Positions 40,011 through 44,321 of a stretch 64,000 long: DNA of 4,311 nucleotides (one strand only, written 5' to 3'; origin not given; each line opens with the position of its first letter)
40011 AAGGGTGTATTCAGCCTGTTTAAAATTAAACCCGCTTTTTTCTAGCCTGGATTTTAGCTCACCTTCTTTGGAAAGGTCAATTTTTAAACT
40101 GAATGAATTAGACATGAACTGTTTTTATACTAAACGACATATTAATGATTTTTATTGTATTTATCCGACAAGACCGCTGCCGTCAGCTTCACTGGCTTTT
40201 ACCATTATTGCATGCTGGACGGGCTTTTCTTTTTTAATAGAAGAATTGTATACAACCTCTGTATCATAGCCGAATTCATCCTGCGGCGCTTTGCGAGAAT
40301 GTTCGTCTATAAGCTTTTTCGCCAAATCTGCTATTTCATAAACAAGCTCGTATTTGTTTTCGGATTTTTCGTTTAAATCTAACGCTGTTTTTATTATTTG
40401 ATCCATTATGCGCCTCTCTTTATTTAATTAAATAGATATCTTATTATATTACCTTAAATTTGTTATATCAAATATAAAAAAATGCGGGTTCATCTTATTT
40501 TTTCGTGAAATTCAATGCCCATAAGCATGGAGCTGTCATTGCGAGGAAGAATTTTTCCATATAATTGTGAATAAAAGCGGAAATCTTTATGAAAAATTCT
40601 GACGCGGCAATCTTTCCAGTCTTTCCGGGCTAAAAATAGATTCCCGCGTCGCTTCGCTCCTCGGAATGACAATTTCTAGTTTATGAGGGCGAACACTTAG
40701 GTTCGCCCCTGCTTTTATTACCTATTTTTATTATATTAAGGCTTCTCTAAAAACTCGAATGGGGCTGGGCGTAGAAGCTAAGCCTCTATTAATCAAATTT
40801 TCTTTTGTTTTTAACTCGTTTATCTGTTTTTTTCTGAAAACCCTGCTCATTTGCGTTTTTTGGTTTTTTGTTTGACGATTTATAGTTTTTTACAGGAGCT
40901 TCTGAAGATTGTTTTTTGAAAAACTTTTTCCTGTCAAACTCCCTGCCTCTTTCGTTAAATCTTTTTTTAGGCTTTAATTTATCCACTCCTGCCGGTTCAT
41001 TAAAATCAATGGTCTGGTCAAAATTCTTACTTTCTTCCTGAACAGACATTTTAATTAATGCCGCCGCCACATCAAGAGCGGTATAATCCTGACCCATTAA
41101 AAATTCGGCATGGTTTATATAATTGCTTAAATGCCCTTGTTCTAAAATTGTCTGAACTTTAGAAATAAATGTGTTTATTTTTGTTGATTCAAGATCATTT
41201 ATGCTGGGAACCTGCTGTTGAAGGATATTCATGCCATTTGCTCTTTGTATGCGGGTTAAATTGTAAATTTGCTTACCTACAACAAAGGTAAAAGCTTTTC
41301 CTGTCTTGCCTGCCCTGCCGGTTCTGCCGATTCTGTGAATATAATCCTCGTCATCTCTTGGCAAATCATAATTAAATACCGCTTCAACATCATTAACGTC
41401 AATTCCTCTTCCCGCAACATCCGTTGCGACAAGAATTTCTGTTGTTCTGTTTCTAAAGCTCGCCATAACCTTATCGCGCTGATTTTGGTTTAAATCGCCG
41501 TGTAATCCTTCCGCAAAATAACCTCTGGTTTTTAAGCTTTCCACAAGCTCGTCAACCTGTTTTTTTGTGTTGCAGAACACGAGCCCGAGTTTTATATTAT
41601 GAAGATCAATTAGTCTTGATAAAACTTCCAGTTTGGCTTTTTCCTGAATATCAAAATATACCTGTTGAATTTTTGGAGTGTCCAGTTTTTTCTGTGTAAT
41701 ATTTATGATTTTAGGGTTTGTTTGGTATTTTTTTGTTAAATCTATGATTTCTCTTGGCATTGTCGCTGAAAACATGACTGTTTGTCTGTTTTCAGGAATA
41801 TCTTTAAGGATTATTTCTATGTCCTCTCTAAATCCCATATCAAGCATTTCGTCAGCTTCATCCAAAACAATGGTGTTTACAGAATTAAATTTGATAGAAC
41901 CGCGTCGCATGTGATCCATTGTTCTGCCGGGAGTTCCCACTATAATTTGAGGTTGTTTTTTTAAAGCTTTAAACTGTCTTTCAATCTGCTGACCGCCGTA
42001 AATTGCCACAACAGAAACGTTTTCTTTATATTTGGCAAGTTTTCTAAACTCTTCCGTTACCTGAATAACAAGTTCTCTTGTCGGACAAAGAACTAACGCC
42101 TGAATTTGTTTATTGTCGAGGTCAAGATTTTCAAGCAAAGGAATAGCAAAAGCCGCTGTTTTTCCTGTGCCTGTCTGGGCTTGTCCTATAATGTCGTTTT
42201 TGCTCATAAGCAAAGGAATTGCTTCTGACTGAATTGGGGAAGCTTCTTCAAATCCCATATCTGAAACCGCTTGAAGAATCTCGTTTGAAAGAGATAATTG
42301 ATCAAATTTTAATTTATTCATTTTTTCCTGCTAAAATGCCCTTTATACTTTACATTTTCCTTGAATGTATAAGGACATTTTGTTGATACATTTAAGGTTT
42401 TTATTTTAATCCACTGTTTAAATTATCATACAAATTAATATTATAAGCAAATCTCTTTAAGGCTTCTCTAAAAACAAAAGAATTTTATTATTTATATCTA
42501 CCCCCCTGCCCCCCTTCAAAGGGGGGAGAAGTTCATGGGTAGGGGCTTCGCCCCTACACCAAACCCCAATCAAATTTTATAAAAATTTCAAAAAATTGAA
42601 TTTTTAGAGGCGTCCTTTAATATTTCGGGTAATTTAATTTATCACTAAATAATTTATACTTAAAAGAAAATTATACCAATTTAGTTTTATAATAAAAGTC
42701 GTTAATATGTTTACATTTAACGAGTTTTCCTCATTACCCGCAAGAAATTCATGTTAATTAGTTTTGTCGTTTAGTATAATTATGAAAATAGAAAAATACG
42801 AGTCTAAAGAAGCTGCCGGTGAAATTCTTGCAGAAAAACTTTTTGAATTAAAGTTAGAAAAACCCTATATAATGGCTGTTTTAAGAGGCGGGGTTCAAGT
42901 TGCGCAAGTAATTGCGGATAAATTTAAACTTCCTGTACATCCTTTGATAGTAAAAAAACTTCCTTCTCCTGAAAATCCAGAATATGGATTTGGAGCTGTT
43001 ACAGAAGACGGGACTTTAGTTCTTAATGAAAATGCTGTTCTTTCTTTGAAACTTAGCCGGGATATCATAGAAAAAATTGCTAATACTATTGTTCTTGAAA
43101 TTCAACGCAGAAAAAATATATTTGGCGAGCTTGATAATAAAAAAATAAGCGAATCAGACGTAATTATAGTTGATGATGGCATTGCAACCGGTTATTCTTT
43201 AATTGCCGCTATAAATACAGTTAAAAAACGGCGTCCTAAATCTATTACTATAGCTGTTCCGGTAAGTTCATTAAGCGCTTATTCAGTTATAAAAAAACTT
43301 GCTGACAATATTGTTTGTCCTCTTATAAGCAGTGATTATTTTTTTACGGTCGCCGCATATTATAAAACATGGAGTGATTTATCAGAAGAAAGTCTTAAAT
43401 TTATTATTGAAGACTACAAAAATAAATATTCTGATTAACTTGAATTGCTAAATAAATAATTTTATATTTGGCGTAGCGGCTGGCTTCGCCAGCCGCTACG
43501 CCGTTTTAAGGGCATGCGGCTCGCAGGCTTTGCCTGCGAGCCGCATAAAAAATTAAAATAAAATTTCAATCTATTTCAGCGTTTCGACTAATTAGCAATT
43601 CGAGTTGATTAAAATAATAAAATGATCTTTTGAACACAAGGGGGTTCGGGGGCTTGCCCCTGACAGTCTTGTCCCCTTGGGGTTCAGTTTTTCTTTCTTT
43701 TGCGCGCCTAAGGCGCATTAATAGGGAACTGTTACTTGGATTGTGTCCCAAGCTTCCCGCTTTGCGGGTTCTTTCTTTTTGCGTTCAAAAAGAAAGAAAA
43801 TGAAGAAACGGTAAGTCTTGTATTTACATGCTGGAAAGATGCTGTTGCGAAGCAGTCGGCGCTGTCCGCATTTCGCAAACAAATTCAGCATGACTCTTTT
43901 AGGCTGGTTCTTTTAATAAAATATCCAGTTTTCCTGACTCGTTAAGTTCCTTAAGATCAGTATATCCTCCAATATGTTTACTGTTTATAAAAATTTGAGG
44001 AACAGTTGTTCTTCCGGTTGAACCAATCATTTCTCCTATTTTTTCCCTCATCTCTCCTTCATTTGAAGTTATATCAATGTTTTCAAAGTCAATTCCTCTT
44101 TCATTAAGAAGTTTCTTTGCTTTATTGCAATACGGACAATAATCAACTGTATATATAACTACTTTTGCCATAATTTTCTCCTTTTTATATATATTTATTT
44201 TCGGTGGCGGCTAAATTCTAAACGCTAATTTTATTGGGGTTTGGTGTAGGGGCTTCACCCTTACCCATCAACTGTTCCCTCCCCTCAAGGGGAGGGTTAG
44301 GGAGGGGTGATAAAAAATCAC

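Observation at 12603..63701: Six families of TIR-bounded hairpin elements fill the intergenic DNA and exchange internal modules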

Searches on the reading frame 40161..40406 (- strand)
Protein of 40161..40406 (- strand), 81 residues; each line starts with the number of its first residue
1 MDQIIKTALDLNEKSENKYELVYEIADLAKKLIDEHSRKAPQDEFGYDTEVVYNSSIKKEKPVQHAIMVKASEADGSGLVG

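Call 73: search_protein_families(library=pfam, proteins=[window:40161-40406:-], max_evalue=0.01)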
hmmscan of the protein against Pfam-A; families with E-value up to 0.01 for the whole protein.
window:40161-40406:- (81 aa): 1 family
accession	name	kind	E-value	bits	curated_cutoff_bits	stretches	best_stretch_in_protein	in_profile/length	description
PF01192.27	RNA_pol_Rpb6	-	0.00066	20.1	26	1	10-67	1-43/53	RNA polymerase Rpb6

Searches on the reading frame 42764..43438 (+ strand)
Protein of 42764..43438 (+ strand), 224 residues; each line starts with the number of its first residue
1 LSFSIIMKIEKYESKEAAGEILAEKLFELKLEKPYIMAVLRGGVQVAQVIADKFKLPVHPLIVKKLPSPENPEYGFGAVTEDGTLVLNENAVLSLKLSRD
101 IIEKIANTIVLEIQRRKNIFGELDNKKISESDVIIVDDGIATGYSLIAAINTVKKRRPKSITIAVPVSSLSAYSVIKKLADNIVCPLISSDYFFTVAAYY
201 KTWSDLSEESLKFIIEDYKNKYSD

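Call 73: search_protein_families(library=pfam, proteins=[window:42764-43438:+], max_evalue=0.01)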
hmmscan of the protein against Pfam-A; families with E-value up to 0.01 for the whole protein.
window:42764-43438:+ (224 aa): 4 families
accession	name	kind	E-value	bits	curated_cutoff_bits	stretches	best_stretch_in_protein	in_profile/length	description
PF00156.33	Pribosyltran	-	6.4e-17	61.8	26.3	1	15-196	12-152/158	Phosphoribosyl transferase domain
PF14681.12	UPRTase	-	2.1e-06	27.8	27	1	120-181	111-170/206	Uracil phosphoribosyltransferase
PF24390.1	PRTase-CE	-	0.0021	18.4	27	1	95-204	81-179/253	PRTase-CE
PF15609.12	PRTase_2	-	0.0094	15.9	28.8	0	129-165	118-154/188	Phosphoribosyl transferase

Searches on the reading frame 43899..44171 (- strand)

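Call 73: search_protein_families(library=pfam, proteins=[window:43899-44171:-], max_evalue=0.01)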
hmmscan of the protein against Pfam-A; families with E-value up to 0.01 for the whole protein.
window:43899-44171:- (90 aa): 5 families
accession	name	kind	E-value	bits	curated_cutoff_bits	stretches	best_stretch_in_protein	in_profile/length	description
PF00462.30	Glutaredoxin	-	9.5e-22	77.4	22.9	1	4-67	1-60/60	Glutaredoxin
PF04908.21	SH3BGR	-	6.7e-08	33.1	21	1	19-86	24-96/99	SH3-binding, glutamic acid-rich protein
PF05768.20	Glrx-like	-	1.8e-05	25.4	26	1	3-64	1-57/77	Glutaredoxin-like domain (DUF836)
PF13417.12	GST_N_3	-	1.9e-05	25.3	22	1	7-64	2-54/75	Glutathione S-transferase, N-terminal domain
PF13409.12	GST_N_2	-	0.00027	21.9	25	1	11-68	1-58/70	Glutathione S-transferase, N-terminal domain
